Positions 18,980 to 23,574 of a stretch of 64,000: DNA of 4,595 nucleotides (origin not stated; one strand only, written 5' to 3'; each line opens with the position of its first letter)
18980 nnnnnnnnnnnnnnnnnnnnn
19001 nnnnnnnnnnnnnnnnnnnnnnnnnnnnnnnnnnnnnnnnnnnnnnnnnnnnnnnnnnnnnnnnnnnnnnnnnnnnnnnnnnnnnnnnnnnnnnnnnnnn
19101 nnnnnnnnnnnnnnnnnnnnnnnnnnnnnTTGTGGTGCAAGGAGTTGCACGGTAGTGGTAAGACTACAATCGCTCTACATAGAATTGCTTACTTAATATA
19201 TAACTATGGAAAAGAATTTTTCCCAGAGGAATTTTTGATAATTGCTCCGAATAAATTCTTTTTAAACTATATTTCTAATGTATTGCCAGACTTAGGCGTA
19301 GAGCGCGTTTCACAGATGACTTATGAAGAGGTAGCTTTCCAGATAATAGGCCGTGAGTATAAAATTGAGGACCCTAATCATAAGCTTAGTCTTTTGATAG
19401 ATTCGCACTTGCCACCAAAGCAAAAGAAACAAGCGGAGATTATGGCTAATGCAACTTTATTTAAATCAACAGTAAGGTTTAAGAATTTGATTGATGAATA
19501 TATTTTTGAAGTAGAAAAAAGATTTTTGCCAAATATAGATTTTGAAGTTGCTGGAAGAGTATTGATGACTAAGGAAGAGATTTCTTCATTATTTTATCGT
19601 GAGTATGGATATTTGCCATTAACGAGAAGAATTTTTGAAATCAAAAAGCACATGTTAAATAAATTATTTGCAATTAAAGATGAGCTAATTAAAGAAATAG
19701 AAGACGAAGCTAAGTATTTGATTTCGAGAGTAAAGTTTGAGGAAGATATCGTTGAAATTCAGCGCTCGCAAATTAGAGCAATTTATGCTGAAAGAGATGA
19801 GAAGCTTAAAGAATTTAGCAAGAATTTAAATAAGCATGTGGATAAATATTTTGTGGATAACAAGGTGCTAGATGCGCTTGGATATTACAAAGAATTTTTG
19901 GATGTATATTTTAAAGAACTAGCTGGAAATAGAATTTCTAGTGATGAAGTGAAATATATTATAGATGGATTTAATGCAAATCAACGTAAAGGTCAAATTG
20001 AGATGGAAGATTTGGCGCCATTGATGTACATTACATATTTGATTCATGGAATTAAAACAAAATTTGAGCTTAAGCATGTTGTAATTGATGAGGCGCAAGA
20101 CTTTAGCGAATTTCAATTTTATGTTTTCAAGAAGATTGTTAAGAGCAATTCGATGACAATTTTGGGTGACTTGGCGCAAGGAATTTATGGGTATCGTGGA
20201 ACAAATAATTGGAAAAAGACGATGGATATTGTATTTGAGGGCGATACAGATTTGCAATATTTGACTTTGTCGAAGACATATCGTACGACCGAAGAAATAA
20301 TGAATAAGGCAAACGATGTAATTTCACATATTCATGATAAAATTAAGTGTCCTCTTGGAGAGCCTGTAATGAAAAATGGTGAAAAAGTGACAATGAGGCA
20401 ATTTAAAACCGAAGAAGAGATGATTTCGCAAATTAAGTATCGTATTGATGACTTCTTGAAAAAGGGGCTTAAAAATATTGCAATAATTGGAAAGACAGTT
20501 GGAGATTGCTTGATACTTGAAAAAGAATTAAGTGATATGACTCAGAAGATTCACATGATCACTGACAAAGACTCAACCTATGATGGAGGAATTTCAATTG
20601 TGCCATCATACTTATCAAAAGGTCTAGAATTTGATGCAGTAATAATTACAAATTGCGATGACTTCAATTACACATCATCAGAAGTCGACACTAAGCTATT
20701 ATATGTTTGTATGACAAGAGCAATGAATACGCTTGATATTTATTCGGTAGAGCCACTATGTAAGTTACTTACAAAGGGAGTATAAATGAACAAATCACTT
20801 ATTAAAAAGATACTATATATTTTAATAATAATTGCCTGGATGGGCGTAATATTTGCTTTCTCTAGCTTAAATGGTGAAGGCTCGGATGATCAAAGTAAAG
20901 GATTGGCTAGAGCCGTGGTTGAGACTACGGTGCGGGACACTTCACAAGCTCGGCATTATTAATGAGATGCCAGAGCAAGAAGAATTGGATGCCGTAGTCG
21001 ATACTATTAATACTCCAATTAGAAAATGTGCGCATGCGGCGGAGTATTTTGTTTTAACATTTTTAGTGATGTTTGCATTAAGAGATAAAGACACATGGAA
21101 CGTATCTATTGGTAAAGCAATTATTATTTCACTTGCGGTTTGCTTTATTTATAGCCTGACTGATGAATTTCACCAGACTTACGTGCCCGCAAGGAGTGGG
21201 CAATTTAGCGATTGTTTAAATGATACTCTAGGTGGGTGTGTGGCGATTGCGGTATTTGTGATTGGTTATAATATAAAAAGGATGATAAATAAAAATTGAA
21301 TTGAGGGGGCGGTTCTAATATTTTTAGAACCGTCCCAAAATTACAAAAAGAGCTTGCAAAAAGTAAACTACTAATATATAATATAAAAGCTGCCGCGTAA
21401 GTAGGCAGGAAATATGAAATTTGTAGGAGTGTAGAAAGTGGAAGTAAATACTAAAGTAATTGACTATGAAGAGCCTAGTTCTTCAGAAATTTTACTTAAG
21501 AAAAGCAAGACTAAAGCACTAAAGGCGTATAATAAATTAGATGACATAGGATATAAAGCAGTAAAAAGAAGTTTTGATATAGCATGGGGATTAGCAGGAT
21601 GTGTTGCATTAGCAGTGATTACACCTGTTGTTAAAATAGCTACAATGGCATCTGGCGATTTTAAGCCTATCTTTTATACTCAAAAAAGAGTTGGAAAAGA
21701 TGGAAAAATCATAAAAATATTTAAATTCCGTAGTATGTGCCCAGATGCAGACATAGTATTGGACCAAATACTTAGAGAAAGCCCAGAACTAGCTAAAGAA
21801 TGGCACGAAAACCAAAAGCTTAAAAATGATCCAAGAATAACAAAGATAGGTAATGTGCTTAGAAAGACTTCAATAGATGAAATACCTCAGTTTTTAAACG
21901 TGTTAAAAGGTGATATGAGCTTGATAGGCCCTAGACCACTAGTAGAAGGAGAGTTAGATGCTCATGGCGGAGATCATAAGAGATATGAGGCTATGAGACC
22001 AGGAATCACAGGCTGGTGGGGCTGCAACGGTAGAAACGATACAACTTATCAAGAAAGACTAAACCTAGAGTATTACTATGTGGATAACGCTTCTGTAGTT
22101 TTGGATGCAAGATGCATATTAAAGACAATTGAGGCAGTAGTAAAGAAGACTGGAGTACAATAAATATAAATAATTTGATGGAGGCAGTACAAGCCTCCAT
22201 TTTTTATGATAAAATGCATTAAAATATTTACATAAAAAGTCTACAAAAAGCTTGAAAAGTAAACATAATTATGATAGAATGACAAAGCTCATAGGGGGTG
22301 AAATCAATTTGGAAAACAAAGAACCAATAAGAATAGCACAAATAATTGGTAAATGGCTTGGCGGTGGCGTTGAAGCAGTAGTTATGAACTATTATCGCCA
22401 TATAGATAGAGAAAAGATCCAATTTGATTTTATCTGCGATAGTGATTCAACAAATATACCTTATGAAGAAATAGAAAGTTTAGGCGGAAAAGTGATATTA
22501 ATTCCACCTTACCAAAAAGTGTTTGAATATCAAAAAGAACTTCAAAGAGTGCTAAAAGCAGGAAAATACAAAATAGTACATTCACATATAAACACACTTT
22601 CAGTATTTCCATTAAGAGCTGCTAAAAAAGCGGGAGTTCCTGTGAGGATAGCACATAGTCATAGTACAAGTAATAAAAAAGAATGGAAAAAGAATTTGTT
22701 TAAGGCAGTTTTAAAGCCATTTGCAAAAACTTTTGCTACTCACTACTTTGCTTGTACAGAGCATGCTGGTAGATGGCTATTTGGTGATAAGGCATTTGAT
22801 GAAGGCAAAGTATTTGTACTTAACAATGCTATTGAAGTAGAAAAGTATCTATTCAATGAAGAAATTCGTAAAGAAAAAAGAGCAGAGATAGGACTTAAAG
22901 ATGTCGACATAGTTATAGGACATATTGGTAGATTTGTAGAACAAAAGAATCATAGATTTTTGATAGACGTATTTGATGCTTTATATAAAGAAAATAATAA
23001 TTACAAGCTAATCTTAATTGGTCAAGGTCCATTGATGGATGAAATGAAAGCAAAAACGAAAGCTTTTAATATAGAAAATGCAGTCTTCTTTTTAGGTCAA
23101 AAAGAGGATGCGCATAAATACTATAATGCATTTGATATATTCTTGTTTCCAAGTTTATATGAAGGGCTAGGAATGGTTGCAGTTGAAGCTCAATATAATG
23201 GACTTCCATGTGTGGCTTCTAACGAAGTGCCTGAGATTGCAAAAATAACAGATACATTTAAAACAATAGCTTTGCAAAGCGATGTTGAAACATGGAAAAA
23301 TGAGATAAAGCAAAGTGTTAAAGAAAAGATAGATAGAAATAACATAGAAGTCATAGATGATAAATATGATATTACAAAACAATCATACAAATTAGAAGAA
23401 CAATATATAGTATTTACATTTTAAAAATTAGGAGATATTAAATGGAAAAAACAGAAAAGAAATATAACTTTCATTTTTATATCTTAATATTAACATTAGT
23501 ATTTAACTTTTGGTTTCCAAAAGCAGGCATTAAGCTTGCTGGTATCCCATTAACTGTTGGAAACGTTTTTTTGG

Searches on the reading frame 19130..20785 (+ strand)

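Call 81: search_protein_families(library=pfam, proteins=[window:19130-20785:+], max_evalue=0.001)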
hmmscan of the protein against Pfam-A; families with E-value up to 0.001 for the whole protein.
window:19130-20785:+ (551 aa): 4 families
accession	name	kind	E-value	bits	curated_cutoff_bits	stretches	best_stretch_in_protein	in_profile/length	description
PF00580.27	UvrD-helicase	-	3.1e-12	47.2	23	1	8-359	23-259/271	UvrD/REP helicase N-terminal domain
PF13361.12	UvrD_C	-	8e-12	45.7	25.6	2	379-470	2-94/350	UvrD-like helicase C-terminal domain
PF13538.12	UvrD_C_2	-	7.9e-08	32.5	27.4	1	491-531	5-45/52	UvrD-like helicase C-terminal domain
PF13245.12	AAA_19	-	2.7e-06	28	25.1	1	8-354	21-132/134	AAA domain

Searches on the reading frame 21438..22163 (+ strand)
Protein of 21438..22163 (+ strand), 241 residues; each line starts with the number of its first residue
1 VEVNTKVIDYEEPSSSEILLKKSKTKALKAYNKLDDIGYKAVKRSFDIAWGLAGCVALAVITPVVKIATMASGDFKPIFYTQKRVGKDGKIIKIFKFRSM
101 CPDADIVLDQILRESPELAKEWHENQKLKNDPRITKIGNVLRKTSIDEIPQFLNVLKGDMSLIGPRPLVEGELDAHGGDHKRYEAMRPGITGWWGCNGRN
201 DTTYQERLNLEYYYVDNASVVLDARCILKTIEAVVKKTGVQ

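Call 81: search_protein_families(library=pfam, proteins=[window:21438-22163:+], max_evalue=0.001)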
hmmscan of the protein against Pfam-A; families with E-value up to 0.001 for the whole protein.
window:21438-22163:+ (241 aa): 1 family
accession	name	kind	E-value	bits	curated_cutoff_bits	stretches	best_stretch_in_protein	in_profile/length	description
PF02397.22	Bac_transf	-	9.3e-58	195.1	27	1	43-236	1-179/179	Bacterial sugar transferase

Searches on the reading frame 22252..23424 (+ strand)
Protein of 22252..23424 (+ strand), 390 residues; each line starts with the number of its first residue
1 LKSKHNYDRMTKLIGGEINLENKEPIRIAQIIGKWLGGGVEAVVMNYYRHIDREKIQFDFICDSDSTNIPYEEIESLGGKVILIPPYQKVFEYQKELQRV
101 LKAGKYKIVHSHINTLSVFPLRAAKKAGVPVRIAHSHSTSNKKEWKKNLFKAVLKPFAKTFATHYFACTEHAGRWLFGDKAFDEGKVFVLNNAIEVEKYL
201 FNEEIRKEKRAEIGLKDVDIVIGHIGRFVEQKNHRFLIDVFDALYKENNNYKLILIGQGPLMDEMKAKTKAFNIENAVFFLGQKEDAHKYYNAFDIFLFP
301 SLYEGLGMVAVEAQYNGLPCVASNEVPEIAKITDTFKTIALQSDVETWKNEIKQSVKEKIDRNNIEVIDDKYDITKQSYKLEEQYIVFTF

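Call 81: search_protein_families(library=pfam, proteins=[window:22252-23424:+], max_evalue=0.001)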
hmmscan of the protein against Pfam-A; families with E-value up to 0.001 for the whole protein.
window:22252-23424:+ (390 aa): 5 families
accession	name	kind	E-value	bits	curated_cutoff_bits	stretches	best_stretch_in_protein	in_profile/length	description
PF00534.26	Glycos_transf_1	-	1.2e-31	110.1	26.4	1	206-365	2-165/172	Glycosyl transferases group 1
PF13692.12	Glyco_trans_1_4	-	7.4e-27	94.8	27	1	221-354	3-138/142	Glycosyl transferases group 1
PF13439.12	Glyco_transf_4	-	1.1e-16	61.8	28.5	1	38-197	2-169/170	Glycosyltransferase Family 4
PF13579.12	Glyco_trans_4_4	-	6.7e-12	46.5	29.7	1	38-192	1-157/158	Glycosyl transferase 4-like domain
PF20706.3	GT4-conflict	-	3.5e-05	23.4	26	1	225-325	203-313/385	Family 4 Glycosyltransferase in conflict systems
